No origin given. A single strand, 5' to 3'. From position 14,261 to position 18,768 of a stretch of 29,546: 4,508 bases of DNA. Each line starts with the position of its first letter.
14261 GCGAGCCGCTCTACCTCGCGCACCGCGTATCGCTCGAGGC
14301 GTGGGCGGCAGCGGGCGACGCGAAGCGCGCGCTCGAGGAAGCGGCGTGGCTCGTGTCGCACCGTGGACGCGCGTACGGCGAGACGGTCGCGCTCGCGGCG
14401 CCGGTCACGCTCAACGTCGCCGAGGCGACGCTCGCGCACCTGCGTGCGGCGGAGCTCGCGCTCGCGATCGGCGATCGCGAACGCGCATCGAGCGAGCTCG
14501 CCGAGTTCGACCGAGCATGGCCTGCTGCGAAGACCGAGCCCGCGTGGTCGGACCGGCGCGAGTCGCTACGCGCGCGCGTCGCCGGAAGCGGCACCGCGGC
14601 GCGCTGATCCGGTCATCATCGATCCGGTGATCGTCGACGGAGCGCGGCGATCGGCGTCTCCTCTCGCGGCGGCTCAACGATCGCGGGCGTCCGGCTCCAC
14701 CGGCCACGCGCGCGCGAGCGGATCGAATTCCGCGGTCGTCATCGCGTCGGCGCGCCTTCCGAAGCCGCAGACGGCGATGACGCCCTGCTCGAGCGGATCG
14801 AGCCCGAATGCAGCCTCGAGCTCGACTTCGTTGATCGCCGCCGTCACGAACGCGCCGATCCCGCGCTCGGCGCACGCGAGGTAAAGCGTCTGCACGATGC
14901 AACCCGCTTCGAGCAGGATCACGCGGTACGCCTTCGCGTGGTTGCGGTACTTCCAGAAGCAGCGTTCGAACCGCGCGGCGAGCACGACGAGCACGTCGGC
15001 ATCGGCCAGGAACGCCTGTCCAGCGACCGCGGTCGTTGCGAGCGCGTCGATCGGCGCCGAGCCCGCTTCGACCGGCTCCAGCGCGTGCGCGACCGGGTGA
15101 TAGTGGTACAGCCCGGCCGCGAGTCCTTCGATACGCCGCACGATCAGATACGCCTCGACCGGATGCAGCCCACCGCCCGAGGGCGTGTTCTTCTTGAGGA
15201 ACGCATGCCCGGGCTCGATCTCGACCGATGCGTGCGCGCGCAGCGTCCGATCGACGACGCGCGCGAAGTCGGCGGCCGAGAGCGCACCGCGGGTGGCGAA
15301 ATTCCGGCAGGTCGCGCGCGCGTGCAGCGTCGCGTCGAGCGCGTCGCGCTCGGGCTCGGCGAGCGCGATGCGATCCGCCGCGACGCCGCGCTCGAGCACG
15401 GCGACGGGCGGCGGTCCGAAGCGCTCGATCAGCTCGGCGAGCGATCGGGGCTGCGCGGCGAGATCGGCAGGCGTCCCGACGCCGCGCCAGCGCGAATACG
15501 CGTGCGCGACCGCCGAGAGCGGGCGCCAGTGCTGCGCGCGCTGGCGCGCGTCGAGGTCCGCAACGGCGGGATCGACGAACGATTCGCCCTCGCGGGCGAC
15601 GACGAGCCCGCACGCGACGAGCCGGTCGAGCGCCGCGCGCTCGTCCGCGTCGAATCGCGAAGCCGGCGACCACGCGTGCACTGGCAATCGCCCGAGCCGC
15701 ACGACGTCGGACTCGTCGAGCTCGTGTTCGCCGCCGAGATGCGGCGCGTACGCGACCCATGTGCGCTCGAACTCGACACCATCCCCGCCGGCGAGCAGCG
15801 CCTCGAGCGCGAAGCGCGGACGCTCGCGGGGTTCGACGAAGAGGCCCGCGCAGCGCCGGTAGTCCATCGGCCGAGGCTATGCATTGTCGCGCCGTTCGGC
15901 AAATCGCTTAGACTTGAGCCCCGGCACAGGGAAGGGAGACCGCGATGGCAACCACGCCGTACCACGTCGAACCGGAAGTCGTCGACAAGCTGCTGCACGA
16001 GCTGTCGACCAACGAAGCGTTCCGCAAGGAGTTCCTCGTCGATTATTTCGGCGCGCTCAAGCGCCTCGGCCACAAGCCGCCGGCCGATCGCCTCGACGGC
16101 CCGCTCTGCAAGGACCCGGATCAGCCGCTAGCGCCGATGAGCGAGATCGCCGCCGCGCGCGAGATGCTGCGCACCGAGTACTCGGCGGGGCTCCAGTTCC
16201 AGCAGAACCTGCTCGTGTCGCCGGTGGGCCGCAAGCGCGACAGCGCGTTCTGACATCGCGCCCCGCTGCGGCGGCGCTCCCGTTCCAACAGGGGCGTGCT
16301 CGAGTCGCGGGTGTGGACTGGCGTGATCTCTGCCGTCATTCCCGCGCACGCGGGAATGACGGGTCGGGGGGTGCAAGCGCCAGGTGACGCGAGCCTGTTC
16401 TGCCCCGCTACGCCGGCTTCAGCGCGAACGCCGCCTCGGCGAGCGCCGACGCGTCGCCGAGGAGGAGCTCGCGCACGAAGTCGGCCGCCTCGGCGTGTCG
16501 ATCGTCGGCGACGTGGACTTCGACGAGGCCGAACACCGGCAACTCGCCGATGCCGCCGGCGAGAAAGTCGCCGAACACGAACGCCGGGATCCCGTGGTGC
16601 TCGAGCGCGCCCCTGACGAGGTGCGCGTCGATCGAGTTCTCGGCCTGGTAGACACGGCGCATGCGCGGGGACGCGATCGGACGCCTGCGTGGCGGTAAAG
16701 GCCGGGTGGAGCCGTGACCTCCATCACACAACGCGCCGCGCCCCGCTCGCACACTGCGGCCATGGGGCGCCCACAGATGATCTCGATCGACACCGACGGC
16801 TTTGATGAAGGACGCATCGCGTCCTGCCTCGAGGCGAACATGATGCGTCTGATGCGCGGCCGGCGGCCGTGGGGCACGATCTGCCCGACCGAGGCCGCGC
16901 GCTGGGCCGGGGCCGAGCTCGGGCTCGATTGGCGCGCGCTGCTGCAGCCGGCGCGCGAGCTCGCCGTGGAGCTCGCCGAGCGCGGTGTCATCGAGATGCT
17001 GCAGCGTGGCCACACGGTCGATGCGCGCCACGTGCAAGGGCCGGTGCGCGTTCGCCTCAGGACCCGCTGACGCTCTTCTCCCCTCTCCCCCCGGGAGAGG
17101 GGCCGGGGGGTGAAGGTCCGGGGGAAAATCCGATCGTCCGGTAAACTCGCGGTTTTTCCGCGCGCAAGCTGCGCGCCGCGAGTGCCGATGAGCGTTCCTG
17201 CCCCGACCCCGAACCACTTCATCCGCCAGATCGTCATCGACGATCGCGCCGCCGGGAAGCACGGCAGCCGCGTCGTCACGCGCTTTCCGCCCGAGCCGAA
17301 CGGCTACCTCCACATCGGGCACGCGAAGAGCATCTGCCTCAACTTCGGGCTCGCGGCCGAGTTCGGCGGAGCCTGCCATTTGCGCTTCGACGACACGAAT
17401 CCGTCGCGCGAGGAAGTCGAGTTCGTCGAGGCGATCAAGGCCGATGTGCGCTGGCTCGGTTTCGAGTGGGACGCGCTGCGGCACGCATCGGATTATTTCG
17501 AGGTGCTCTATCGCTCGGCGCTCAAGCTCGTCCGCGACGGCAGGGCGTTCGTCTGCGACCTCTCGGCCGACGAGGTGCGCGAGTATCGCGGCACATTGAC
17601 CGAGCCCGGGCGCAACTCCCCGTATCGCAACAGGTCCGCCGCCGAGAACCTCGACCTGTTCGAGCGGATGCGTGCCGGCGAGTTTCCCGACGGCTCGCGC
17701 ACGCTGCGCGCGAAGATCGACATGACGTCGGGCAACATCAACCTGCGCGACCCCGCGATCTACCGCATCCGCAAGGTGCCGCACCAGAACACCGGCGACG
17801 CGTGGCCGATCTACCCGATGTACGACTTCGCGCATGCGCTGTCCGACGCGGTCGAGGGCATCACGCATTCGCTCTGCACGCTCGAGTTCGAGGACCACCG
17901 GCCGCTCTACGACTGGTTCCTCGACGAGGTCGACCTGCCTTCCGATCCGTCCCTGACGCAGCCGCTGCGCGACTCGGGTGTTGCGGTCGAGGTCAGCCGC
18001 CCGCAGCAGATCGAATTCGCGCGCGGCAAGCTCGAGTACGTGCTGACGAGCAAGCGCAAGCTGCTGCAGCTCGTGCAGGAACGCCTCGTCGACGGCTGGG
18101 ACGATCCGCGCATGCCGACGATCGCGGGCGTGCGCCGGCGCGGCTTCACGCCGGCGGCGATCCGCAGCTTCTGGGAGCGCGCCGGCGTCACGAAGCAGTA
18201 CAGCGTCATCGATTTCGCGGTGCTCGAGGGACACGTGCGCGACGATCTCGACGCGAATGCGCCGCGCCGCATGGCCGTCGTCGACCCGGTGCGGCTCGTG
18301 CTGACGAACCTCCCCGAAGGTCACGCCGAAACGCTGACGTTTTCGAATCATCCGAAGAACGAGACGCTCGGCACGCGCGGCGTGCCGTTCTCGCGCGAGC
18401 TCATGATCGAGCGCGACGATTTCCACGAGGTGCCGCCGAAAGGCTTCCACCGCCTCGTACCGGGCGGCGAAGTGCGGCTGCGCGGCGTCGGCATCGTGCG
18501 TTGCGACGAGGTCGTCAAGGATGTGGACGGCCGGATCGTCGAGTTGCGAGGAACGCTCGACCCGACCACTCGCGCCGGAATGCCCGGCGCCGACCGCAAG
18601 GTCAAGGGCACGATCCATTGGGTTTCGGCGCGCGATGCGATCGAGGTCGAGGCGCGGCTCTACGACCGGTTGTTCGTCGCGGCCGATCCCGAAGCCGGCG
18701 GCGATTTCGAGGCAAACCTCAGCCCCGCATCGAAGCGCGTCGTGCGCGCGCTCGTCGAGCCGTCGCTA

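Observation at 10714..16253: Candidate RiPP-gated second-messenger cascade: modified peptide -> TPR/cyclase receptor -> cNMP -> cNMP-GGDEF -> c-di-GMP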

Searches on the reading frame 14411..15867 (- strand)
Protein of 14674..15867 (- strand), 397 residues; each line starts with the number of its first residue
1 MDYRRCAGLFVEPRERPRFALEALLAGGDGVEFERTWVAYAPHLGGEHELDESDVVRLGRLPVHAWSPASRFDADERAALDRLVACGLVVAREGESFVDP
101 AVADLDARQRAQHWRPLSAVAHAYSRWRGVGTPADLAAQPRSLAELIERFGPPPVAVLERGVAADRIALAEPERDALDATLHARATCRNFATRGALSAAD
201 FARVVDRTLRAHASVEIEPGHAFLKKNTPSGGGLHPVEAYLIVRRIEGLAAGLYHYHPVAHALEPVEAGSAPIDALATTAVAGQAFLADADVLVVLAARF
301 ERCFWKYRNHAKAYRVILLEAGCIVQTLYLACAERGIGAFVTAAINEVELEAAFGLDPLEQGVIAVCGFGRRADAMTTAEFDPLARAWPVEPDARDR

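Call 3: search_protein_families(library=pfam, proteins=[window:14674-15867:-, window:14411-15760:-])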
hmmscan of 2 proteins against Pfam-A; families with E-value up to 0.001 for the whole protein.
window:14674-15867:- (397 aa): 1 family
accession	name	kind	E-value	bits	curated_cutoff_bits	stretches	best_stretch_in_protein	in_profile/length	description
PF00881.29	Nitroreductase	-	1.7e-21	77.6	23.5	1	183-370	3-166/167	Nitroreductase family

window:14411-15760:- (449 aa): 0 families

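Call 4: search_protein_families(library=ncbifam, proteins=[window:14674-15867:-, window:14411-15760:-])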
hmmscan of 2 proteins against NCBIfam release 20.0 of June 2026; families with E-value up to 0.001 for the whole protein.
window:14674-15867:- (397 aa): 2 families
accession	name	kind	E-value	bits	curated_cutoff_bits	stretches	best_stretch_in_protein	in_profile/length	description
TIGR04511.1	SagB_rel_DH_2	exception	4e-146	486.9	240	1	3-383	1-380/380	putative peptide maturation dehydrogenase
TIGR03605.1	antibiot_sagB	domain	9.9e-37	126.1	78.4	1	201-371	5-173/173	SagB family peptide dehydrogenase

window:14411-15760:- (449 aa): 0 families

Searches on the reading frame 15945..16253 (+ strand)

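Call 3: search_protein_families(library=pfam, proteins=[window:15945-16253:+])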
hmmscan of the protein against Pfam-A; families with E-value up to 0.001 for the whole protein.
window:15945-16253:+ (102 aa): 0 families

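Call 4: search_protein_families(library=ncbifam, proteins=[window:15945-16253:+])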
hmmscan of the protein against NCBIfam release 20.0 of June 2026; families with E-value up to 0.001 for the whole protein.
window:15945-16253:+ (102 aa): 1 family
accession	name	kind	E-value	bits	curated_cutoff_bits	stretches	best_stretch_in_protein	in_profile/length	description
TIGR04509.1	mod_pep_NH_fam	subfamily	2.9e-12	46.5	34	1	8-86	2-79/87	NHLP-related RiPP peptide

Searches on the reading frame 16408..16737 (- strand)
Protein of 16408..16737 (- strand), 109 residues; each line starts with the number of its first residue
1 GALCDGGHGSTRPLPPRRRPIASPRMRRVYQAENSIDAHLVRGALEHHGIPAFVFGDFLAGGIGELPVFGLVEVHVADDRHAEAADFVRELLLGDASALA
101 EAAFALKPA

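Call 31: search_protein_families(library=pfam, proteins=[window:16408-16737:-], max_evalue=0.01)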
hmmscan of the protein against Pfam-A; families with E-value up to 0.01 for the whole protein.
window:16408-16737:- (109 aa): 1 family
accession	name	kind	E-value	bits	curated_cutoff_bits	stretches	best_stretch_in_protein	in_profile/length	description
PF09413.15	DUF2007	-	1.6e-15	57.4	25.7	1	26-90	1-64/66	Putative prokaryotic signal transducing protein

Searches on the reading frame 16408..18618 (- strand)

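Call 3: search_protein_families(library=pfam, proteins=[window:16408-18618:-])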
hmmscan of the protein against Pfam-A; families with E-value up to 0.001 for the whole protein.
window:16408-18618:- (736 aa): 1 family
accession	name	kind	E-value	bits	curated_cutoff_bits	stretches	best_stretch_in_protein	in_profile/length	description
PF09413.15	DUF2007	-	2.1e-14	53.8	25.7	1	653-717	1-64/66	Putative prokaryotic signal transducing protein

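Call 4: search_protein_families(library=ncbifam, proteins=[window:16408-18618:-])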
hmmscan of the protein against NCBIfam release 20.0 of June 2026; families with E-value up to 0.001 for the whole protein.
window:16408-18618:- (736 aa): 0 families
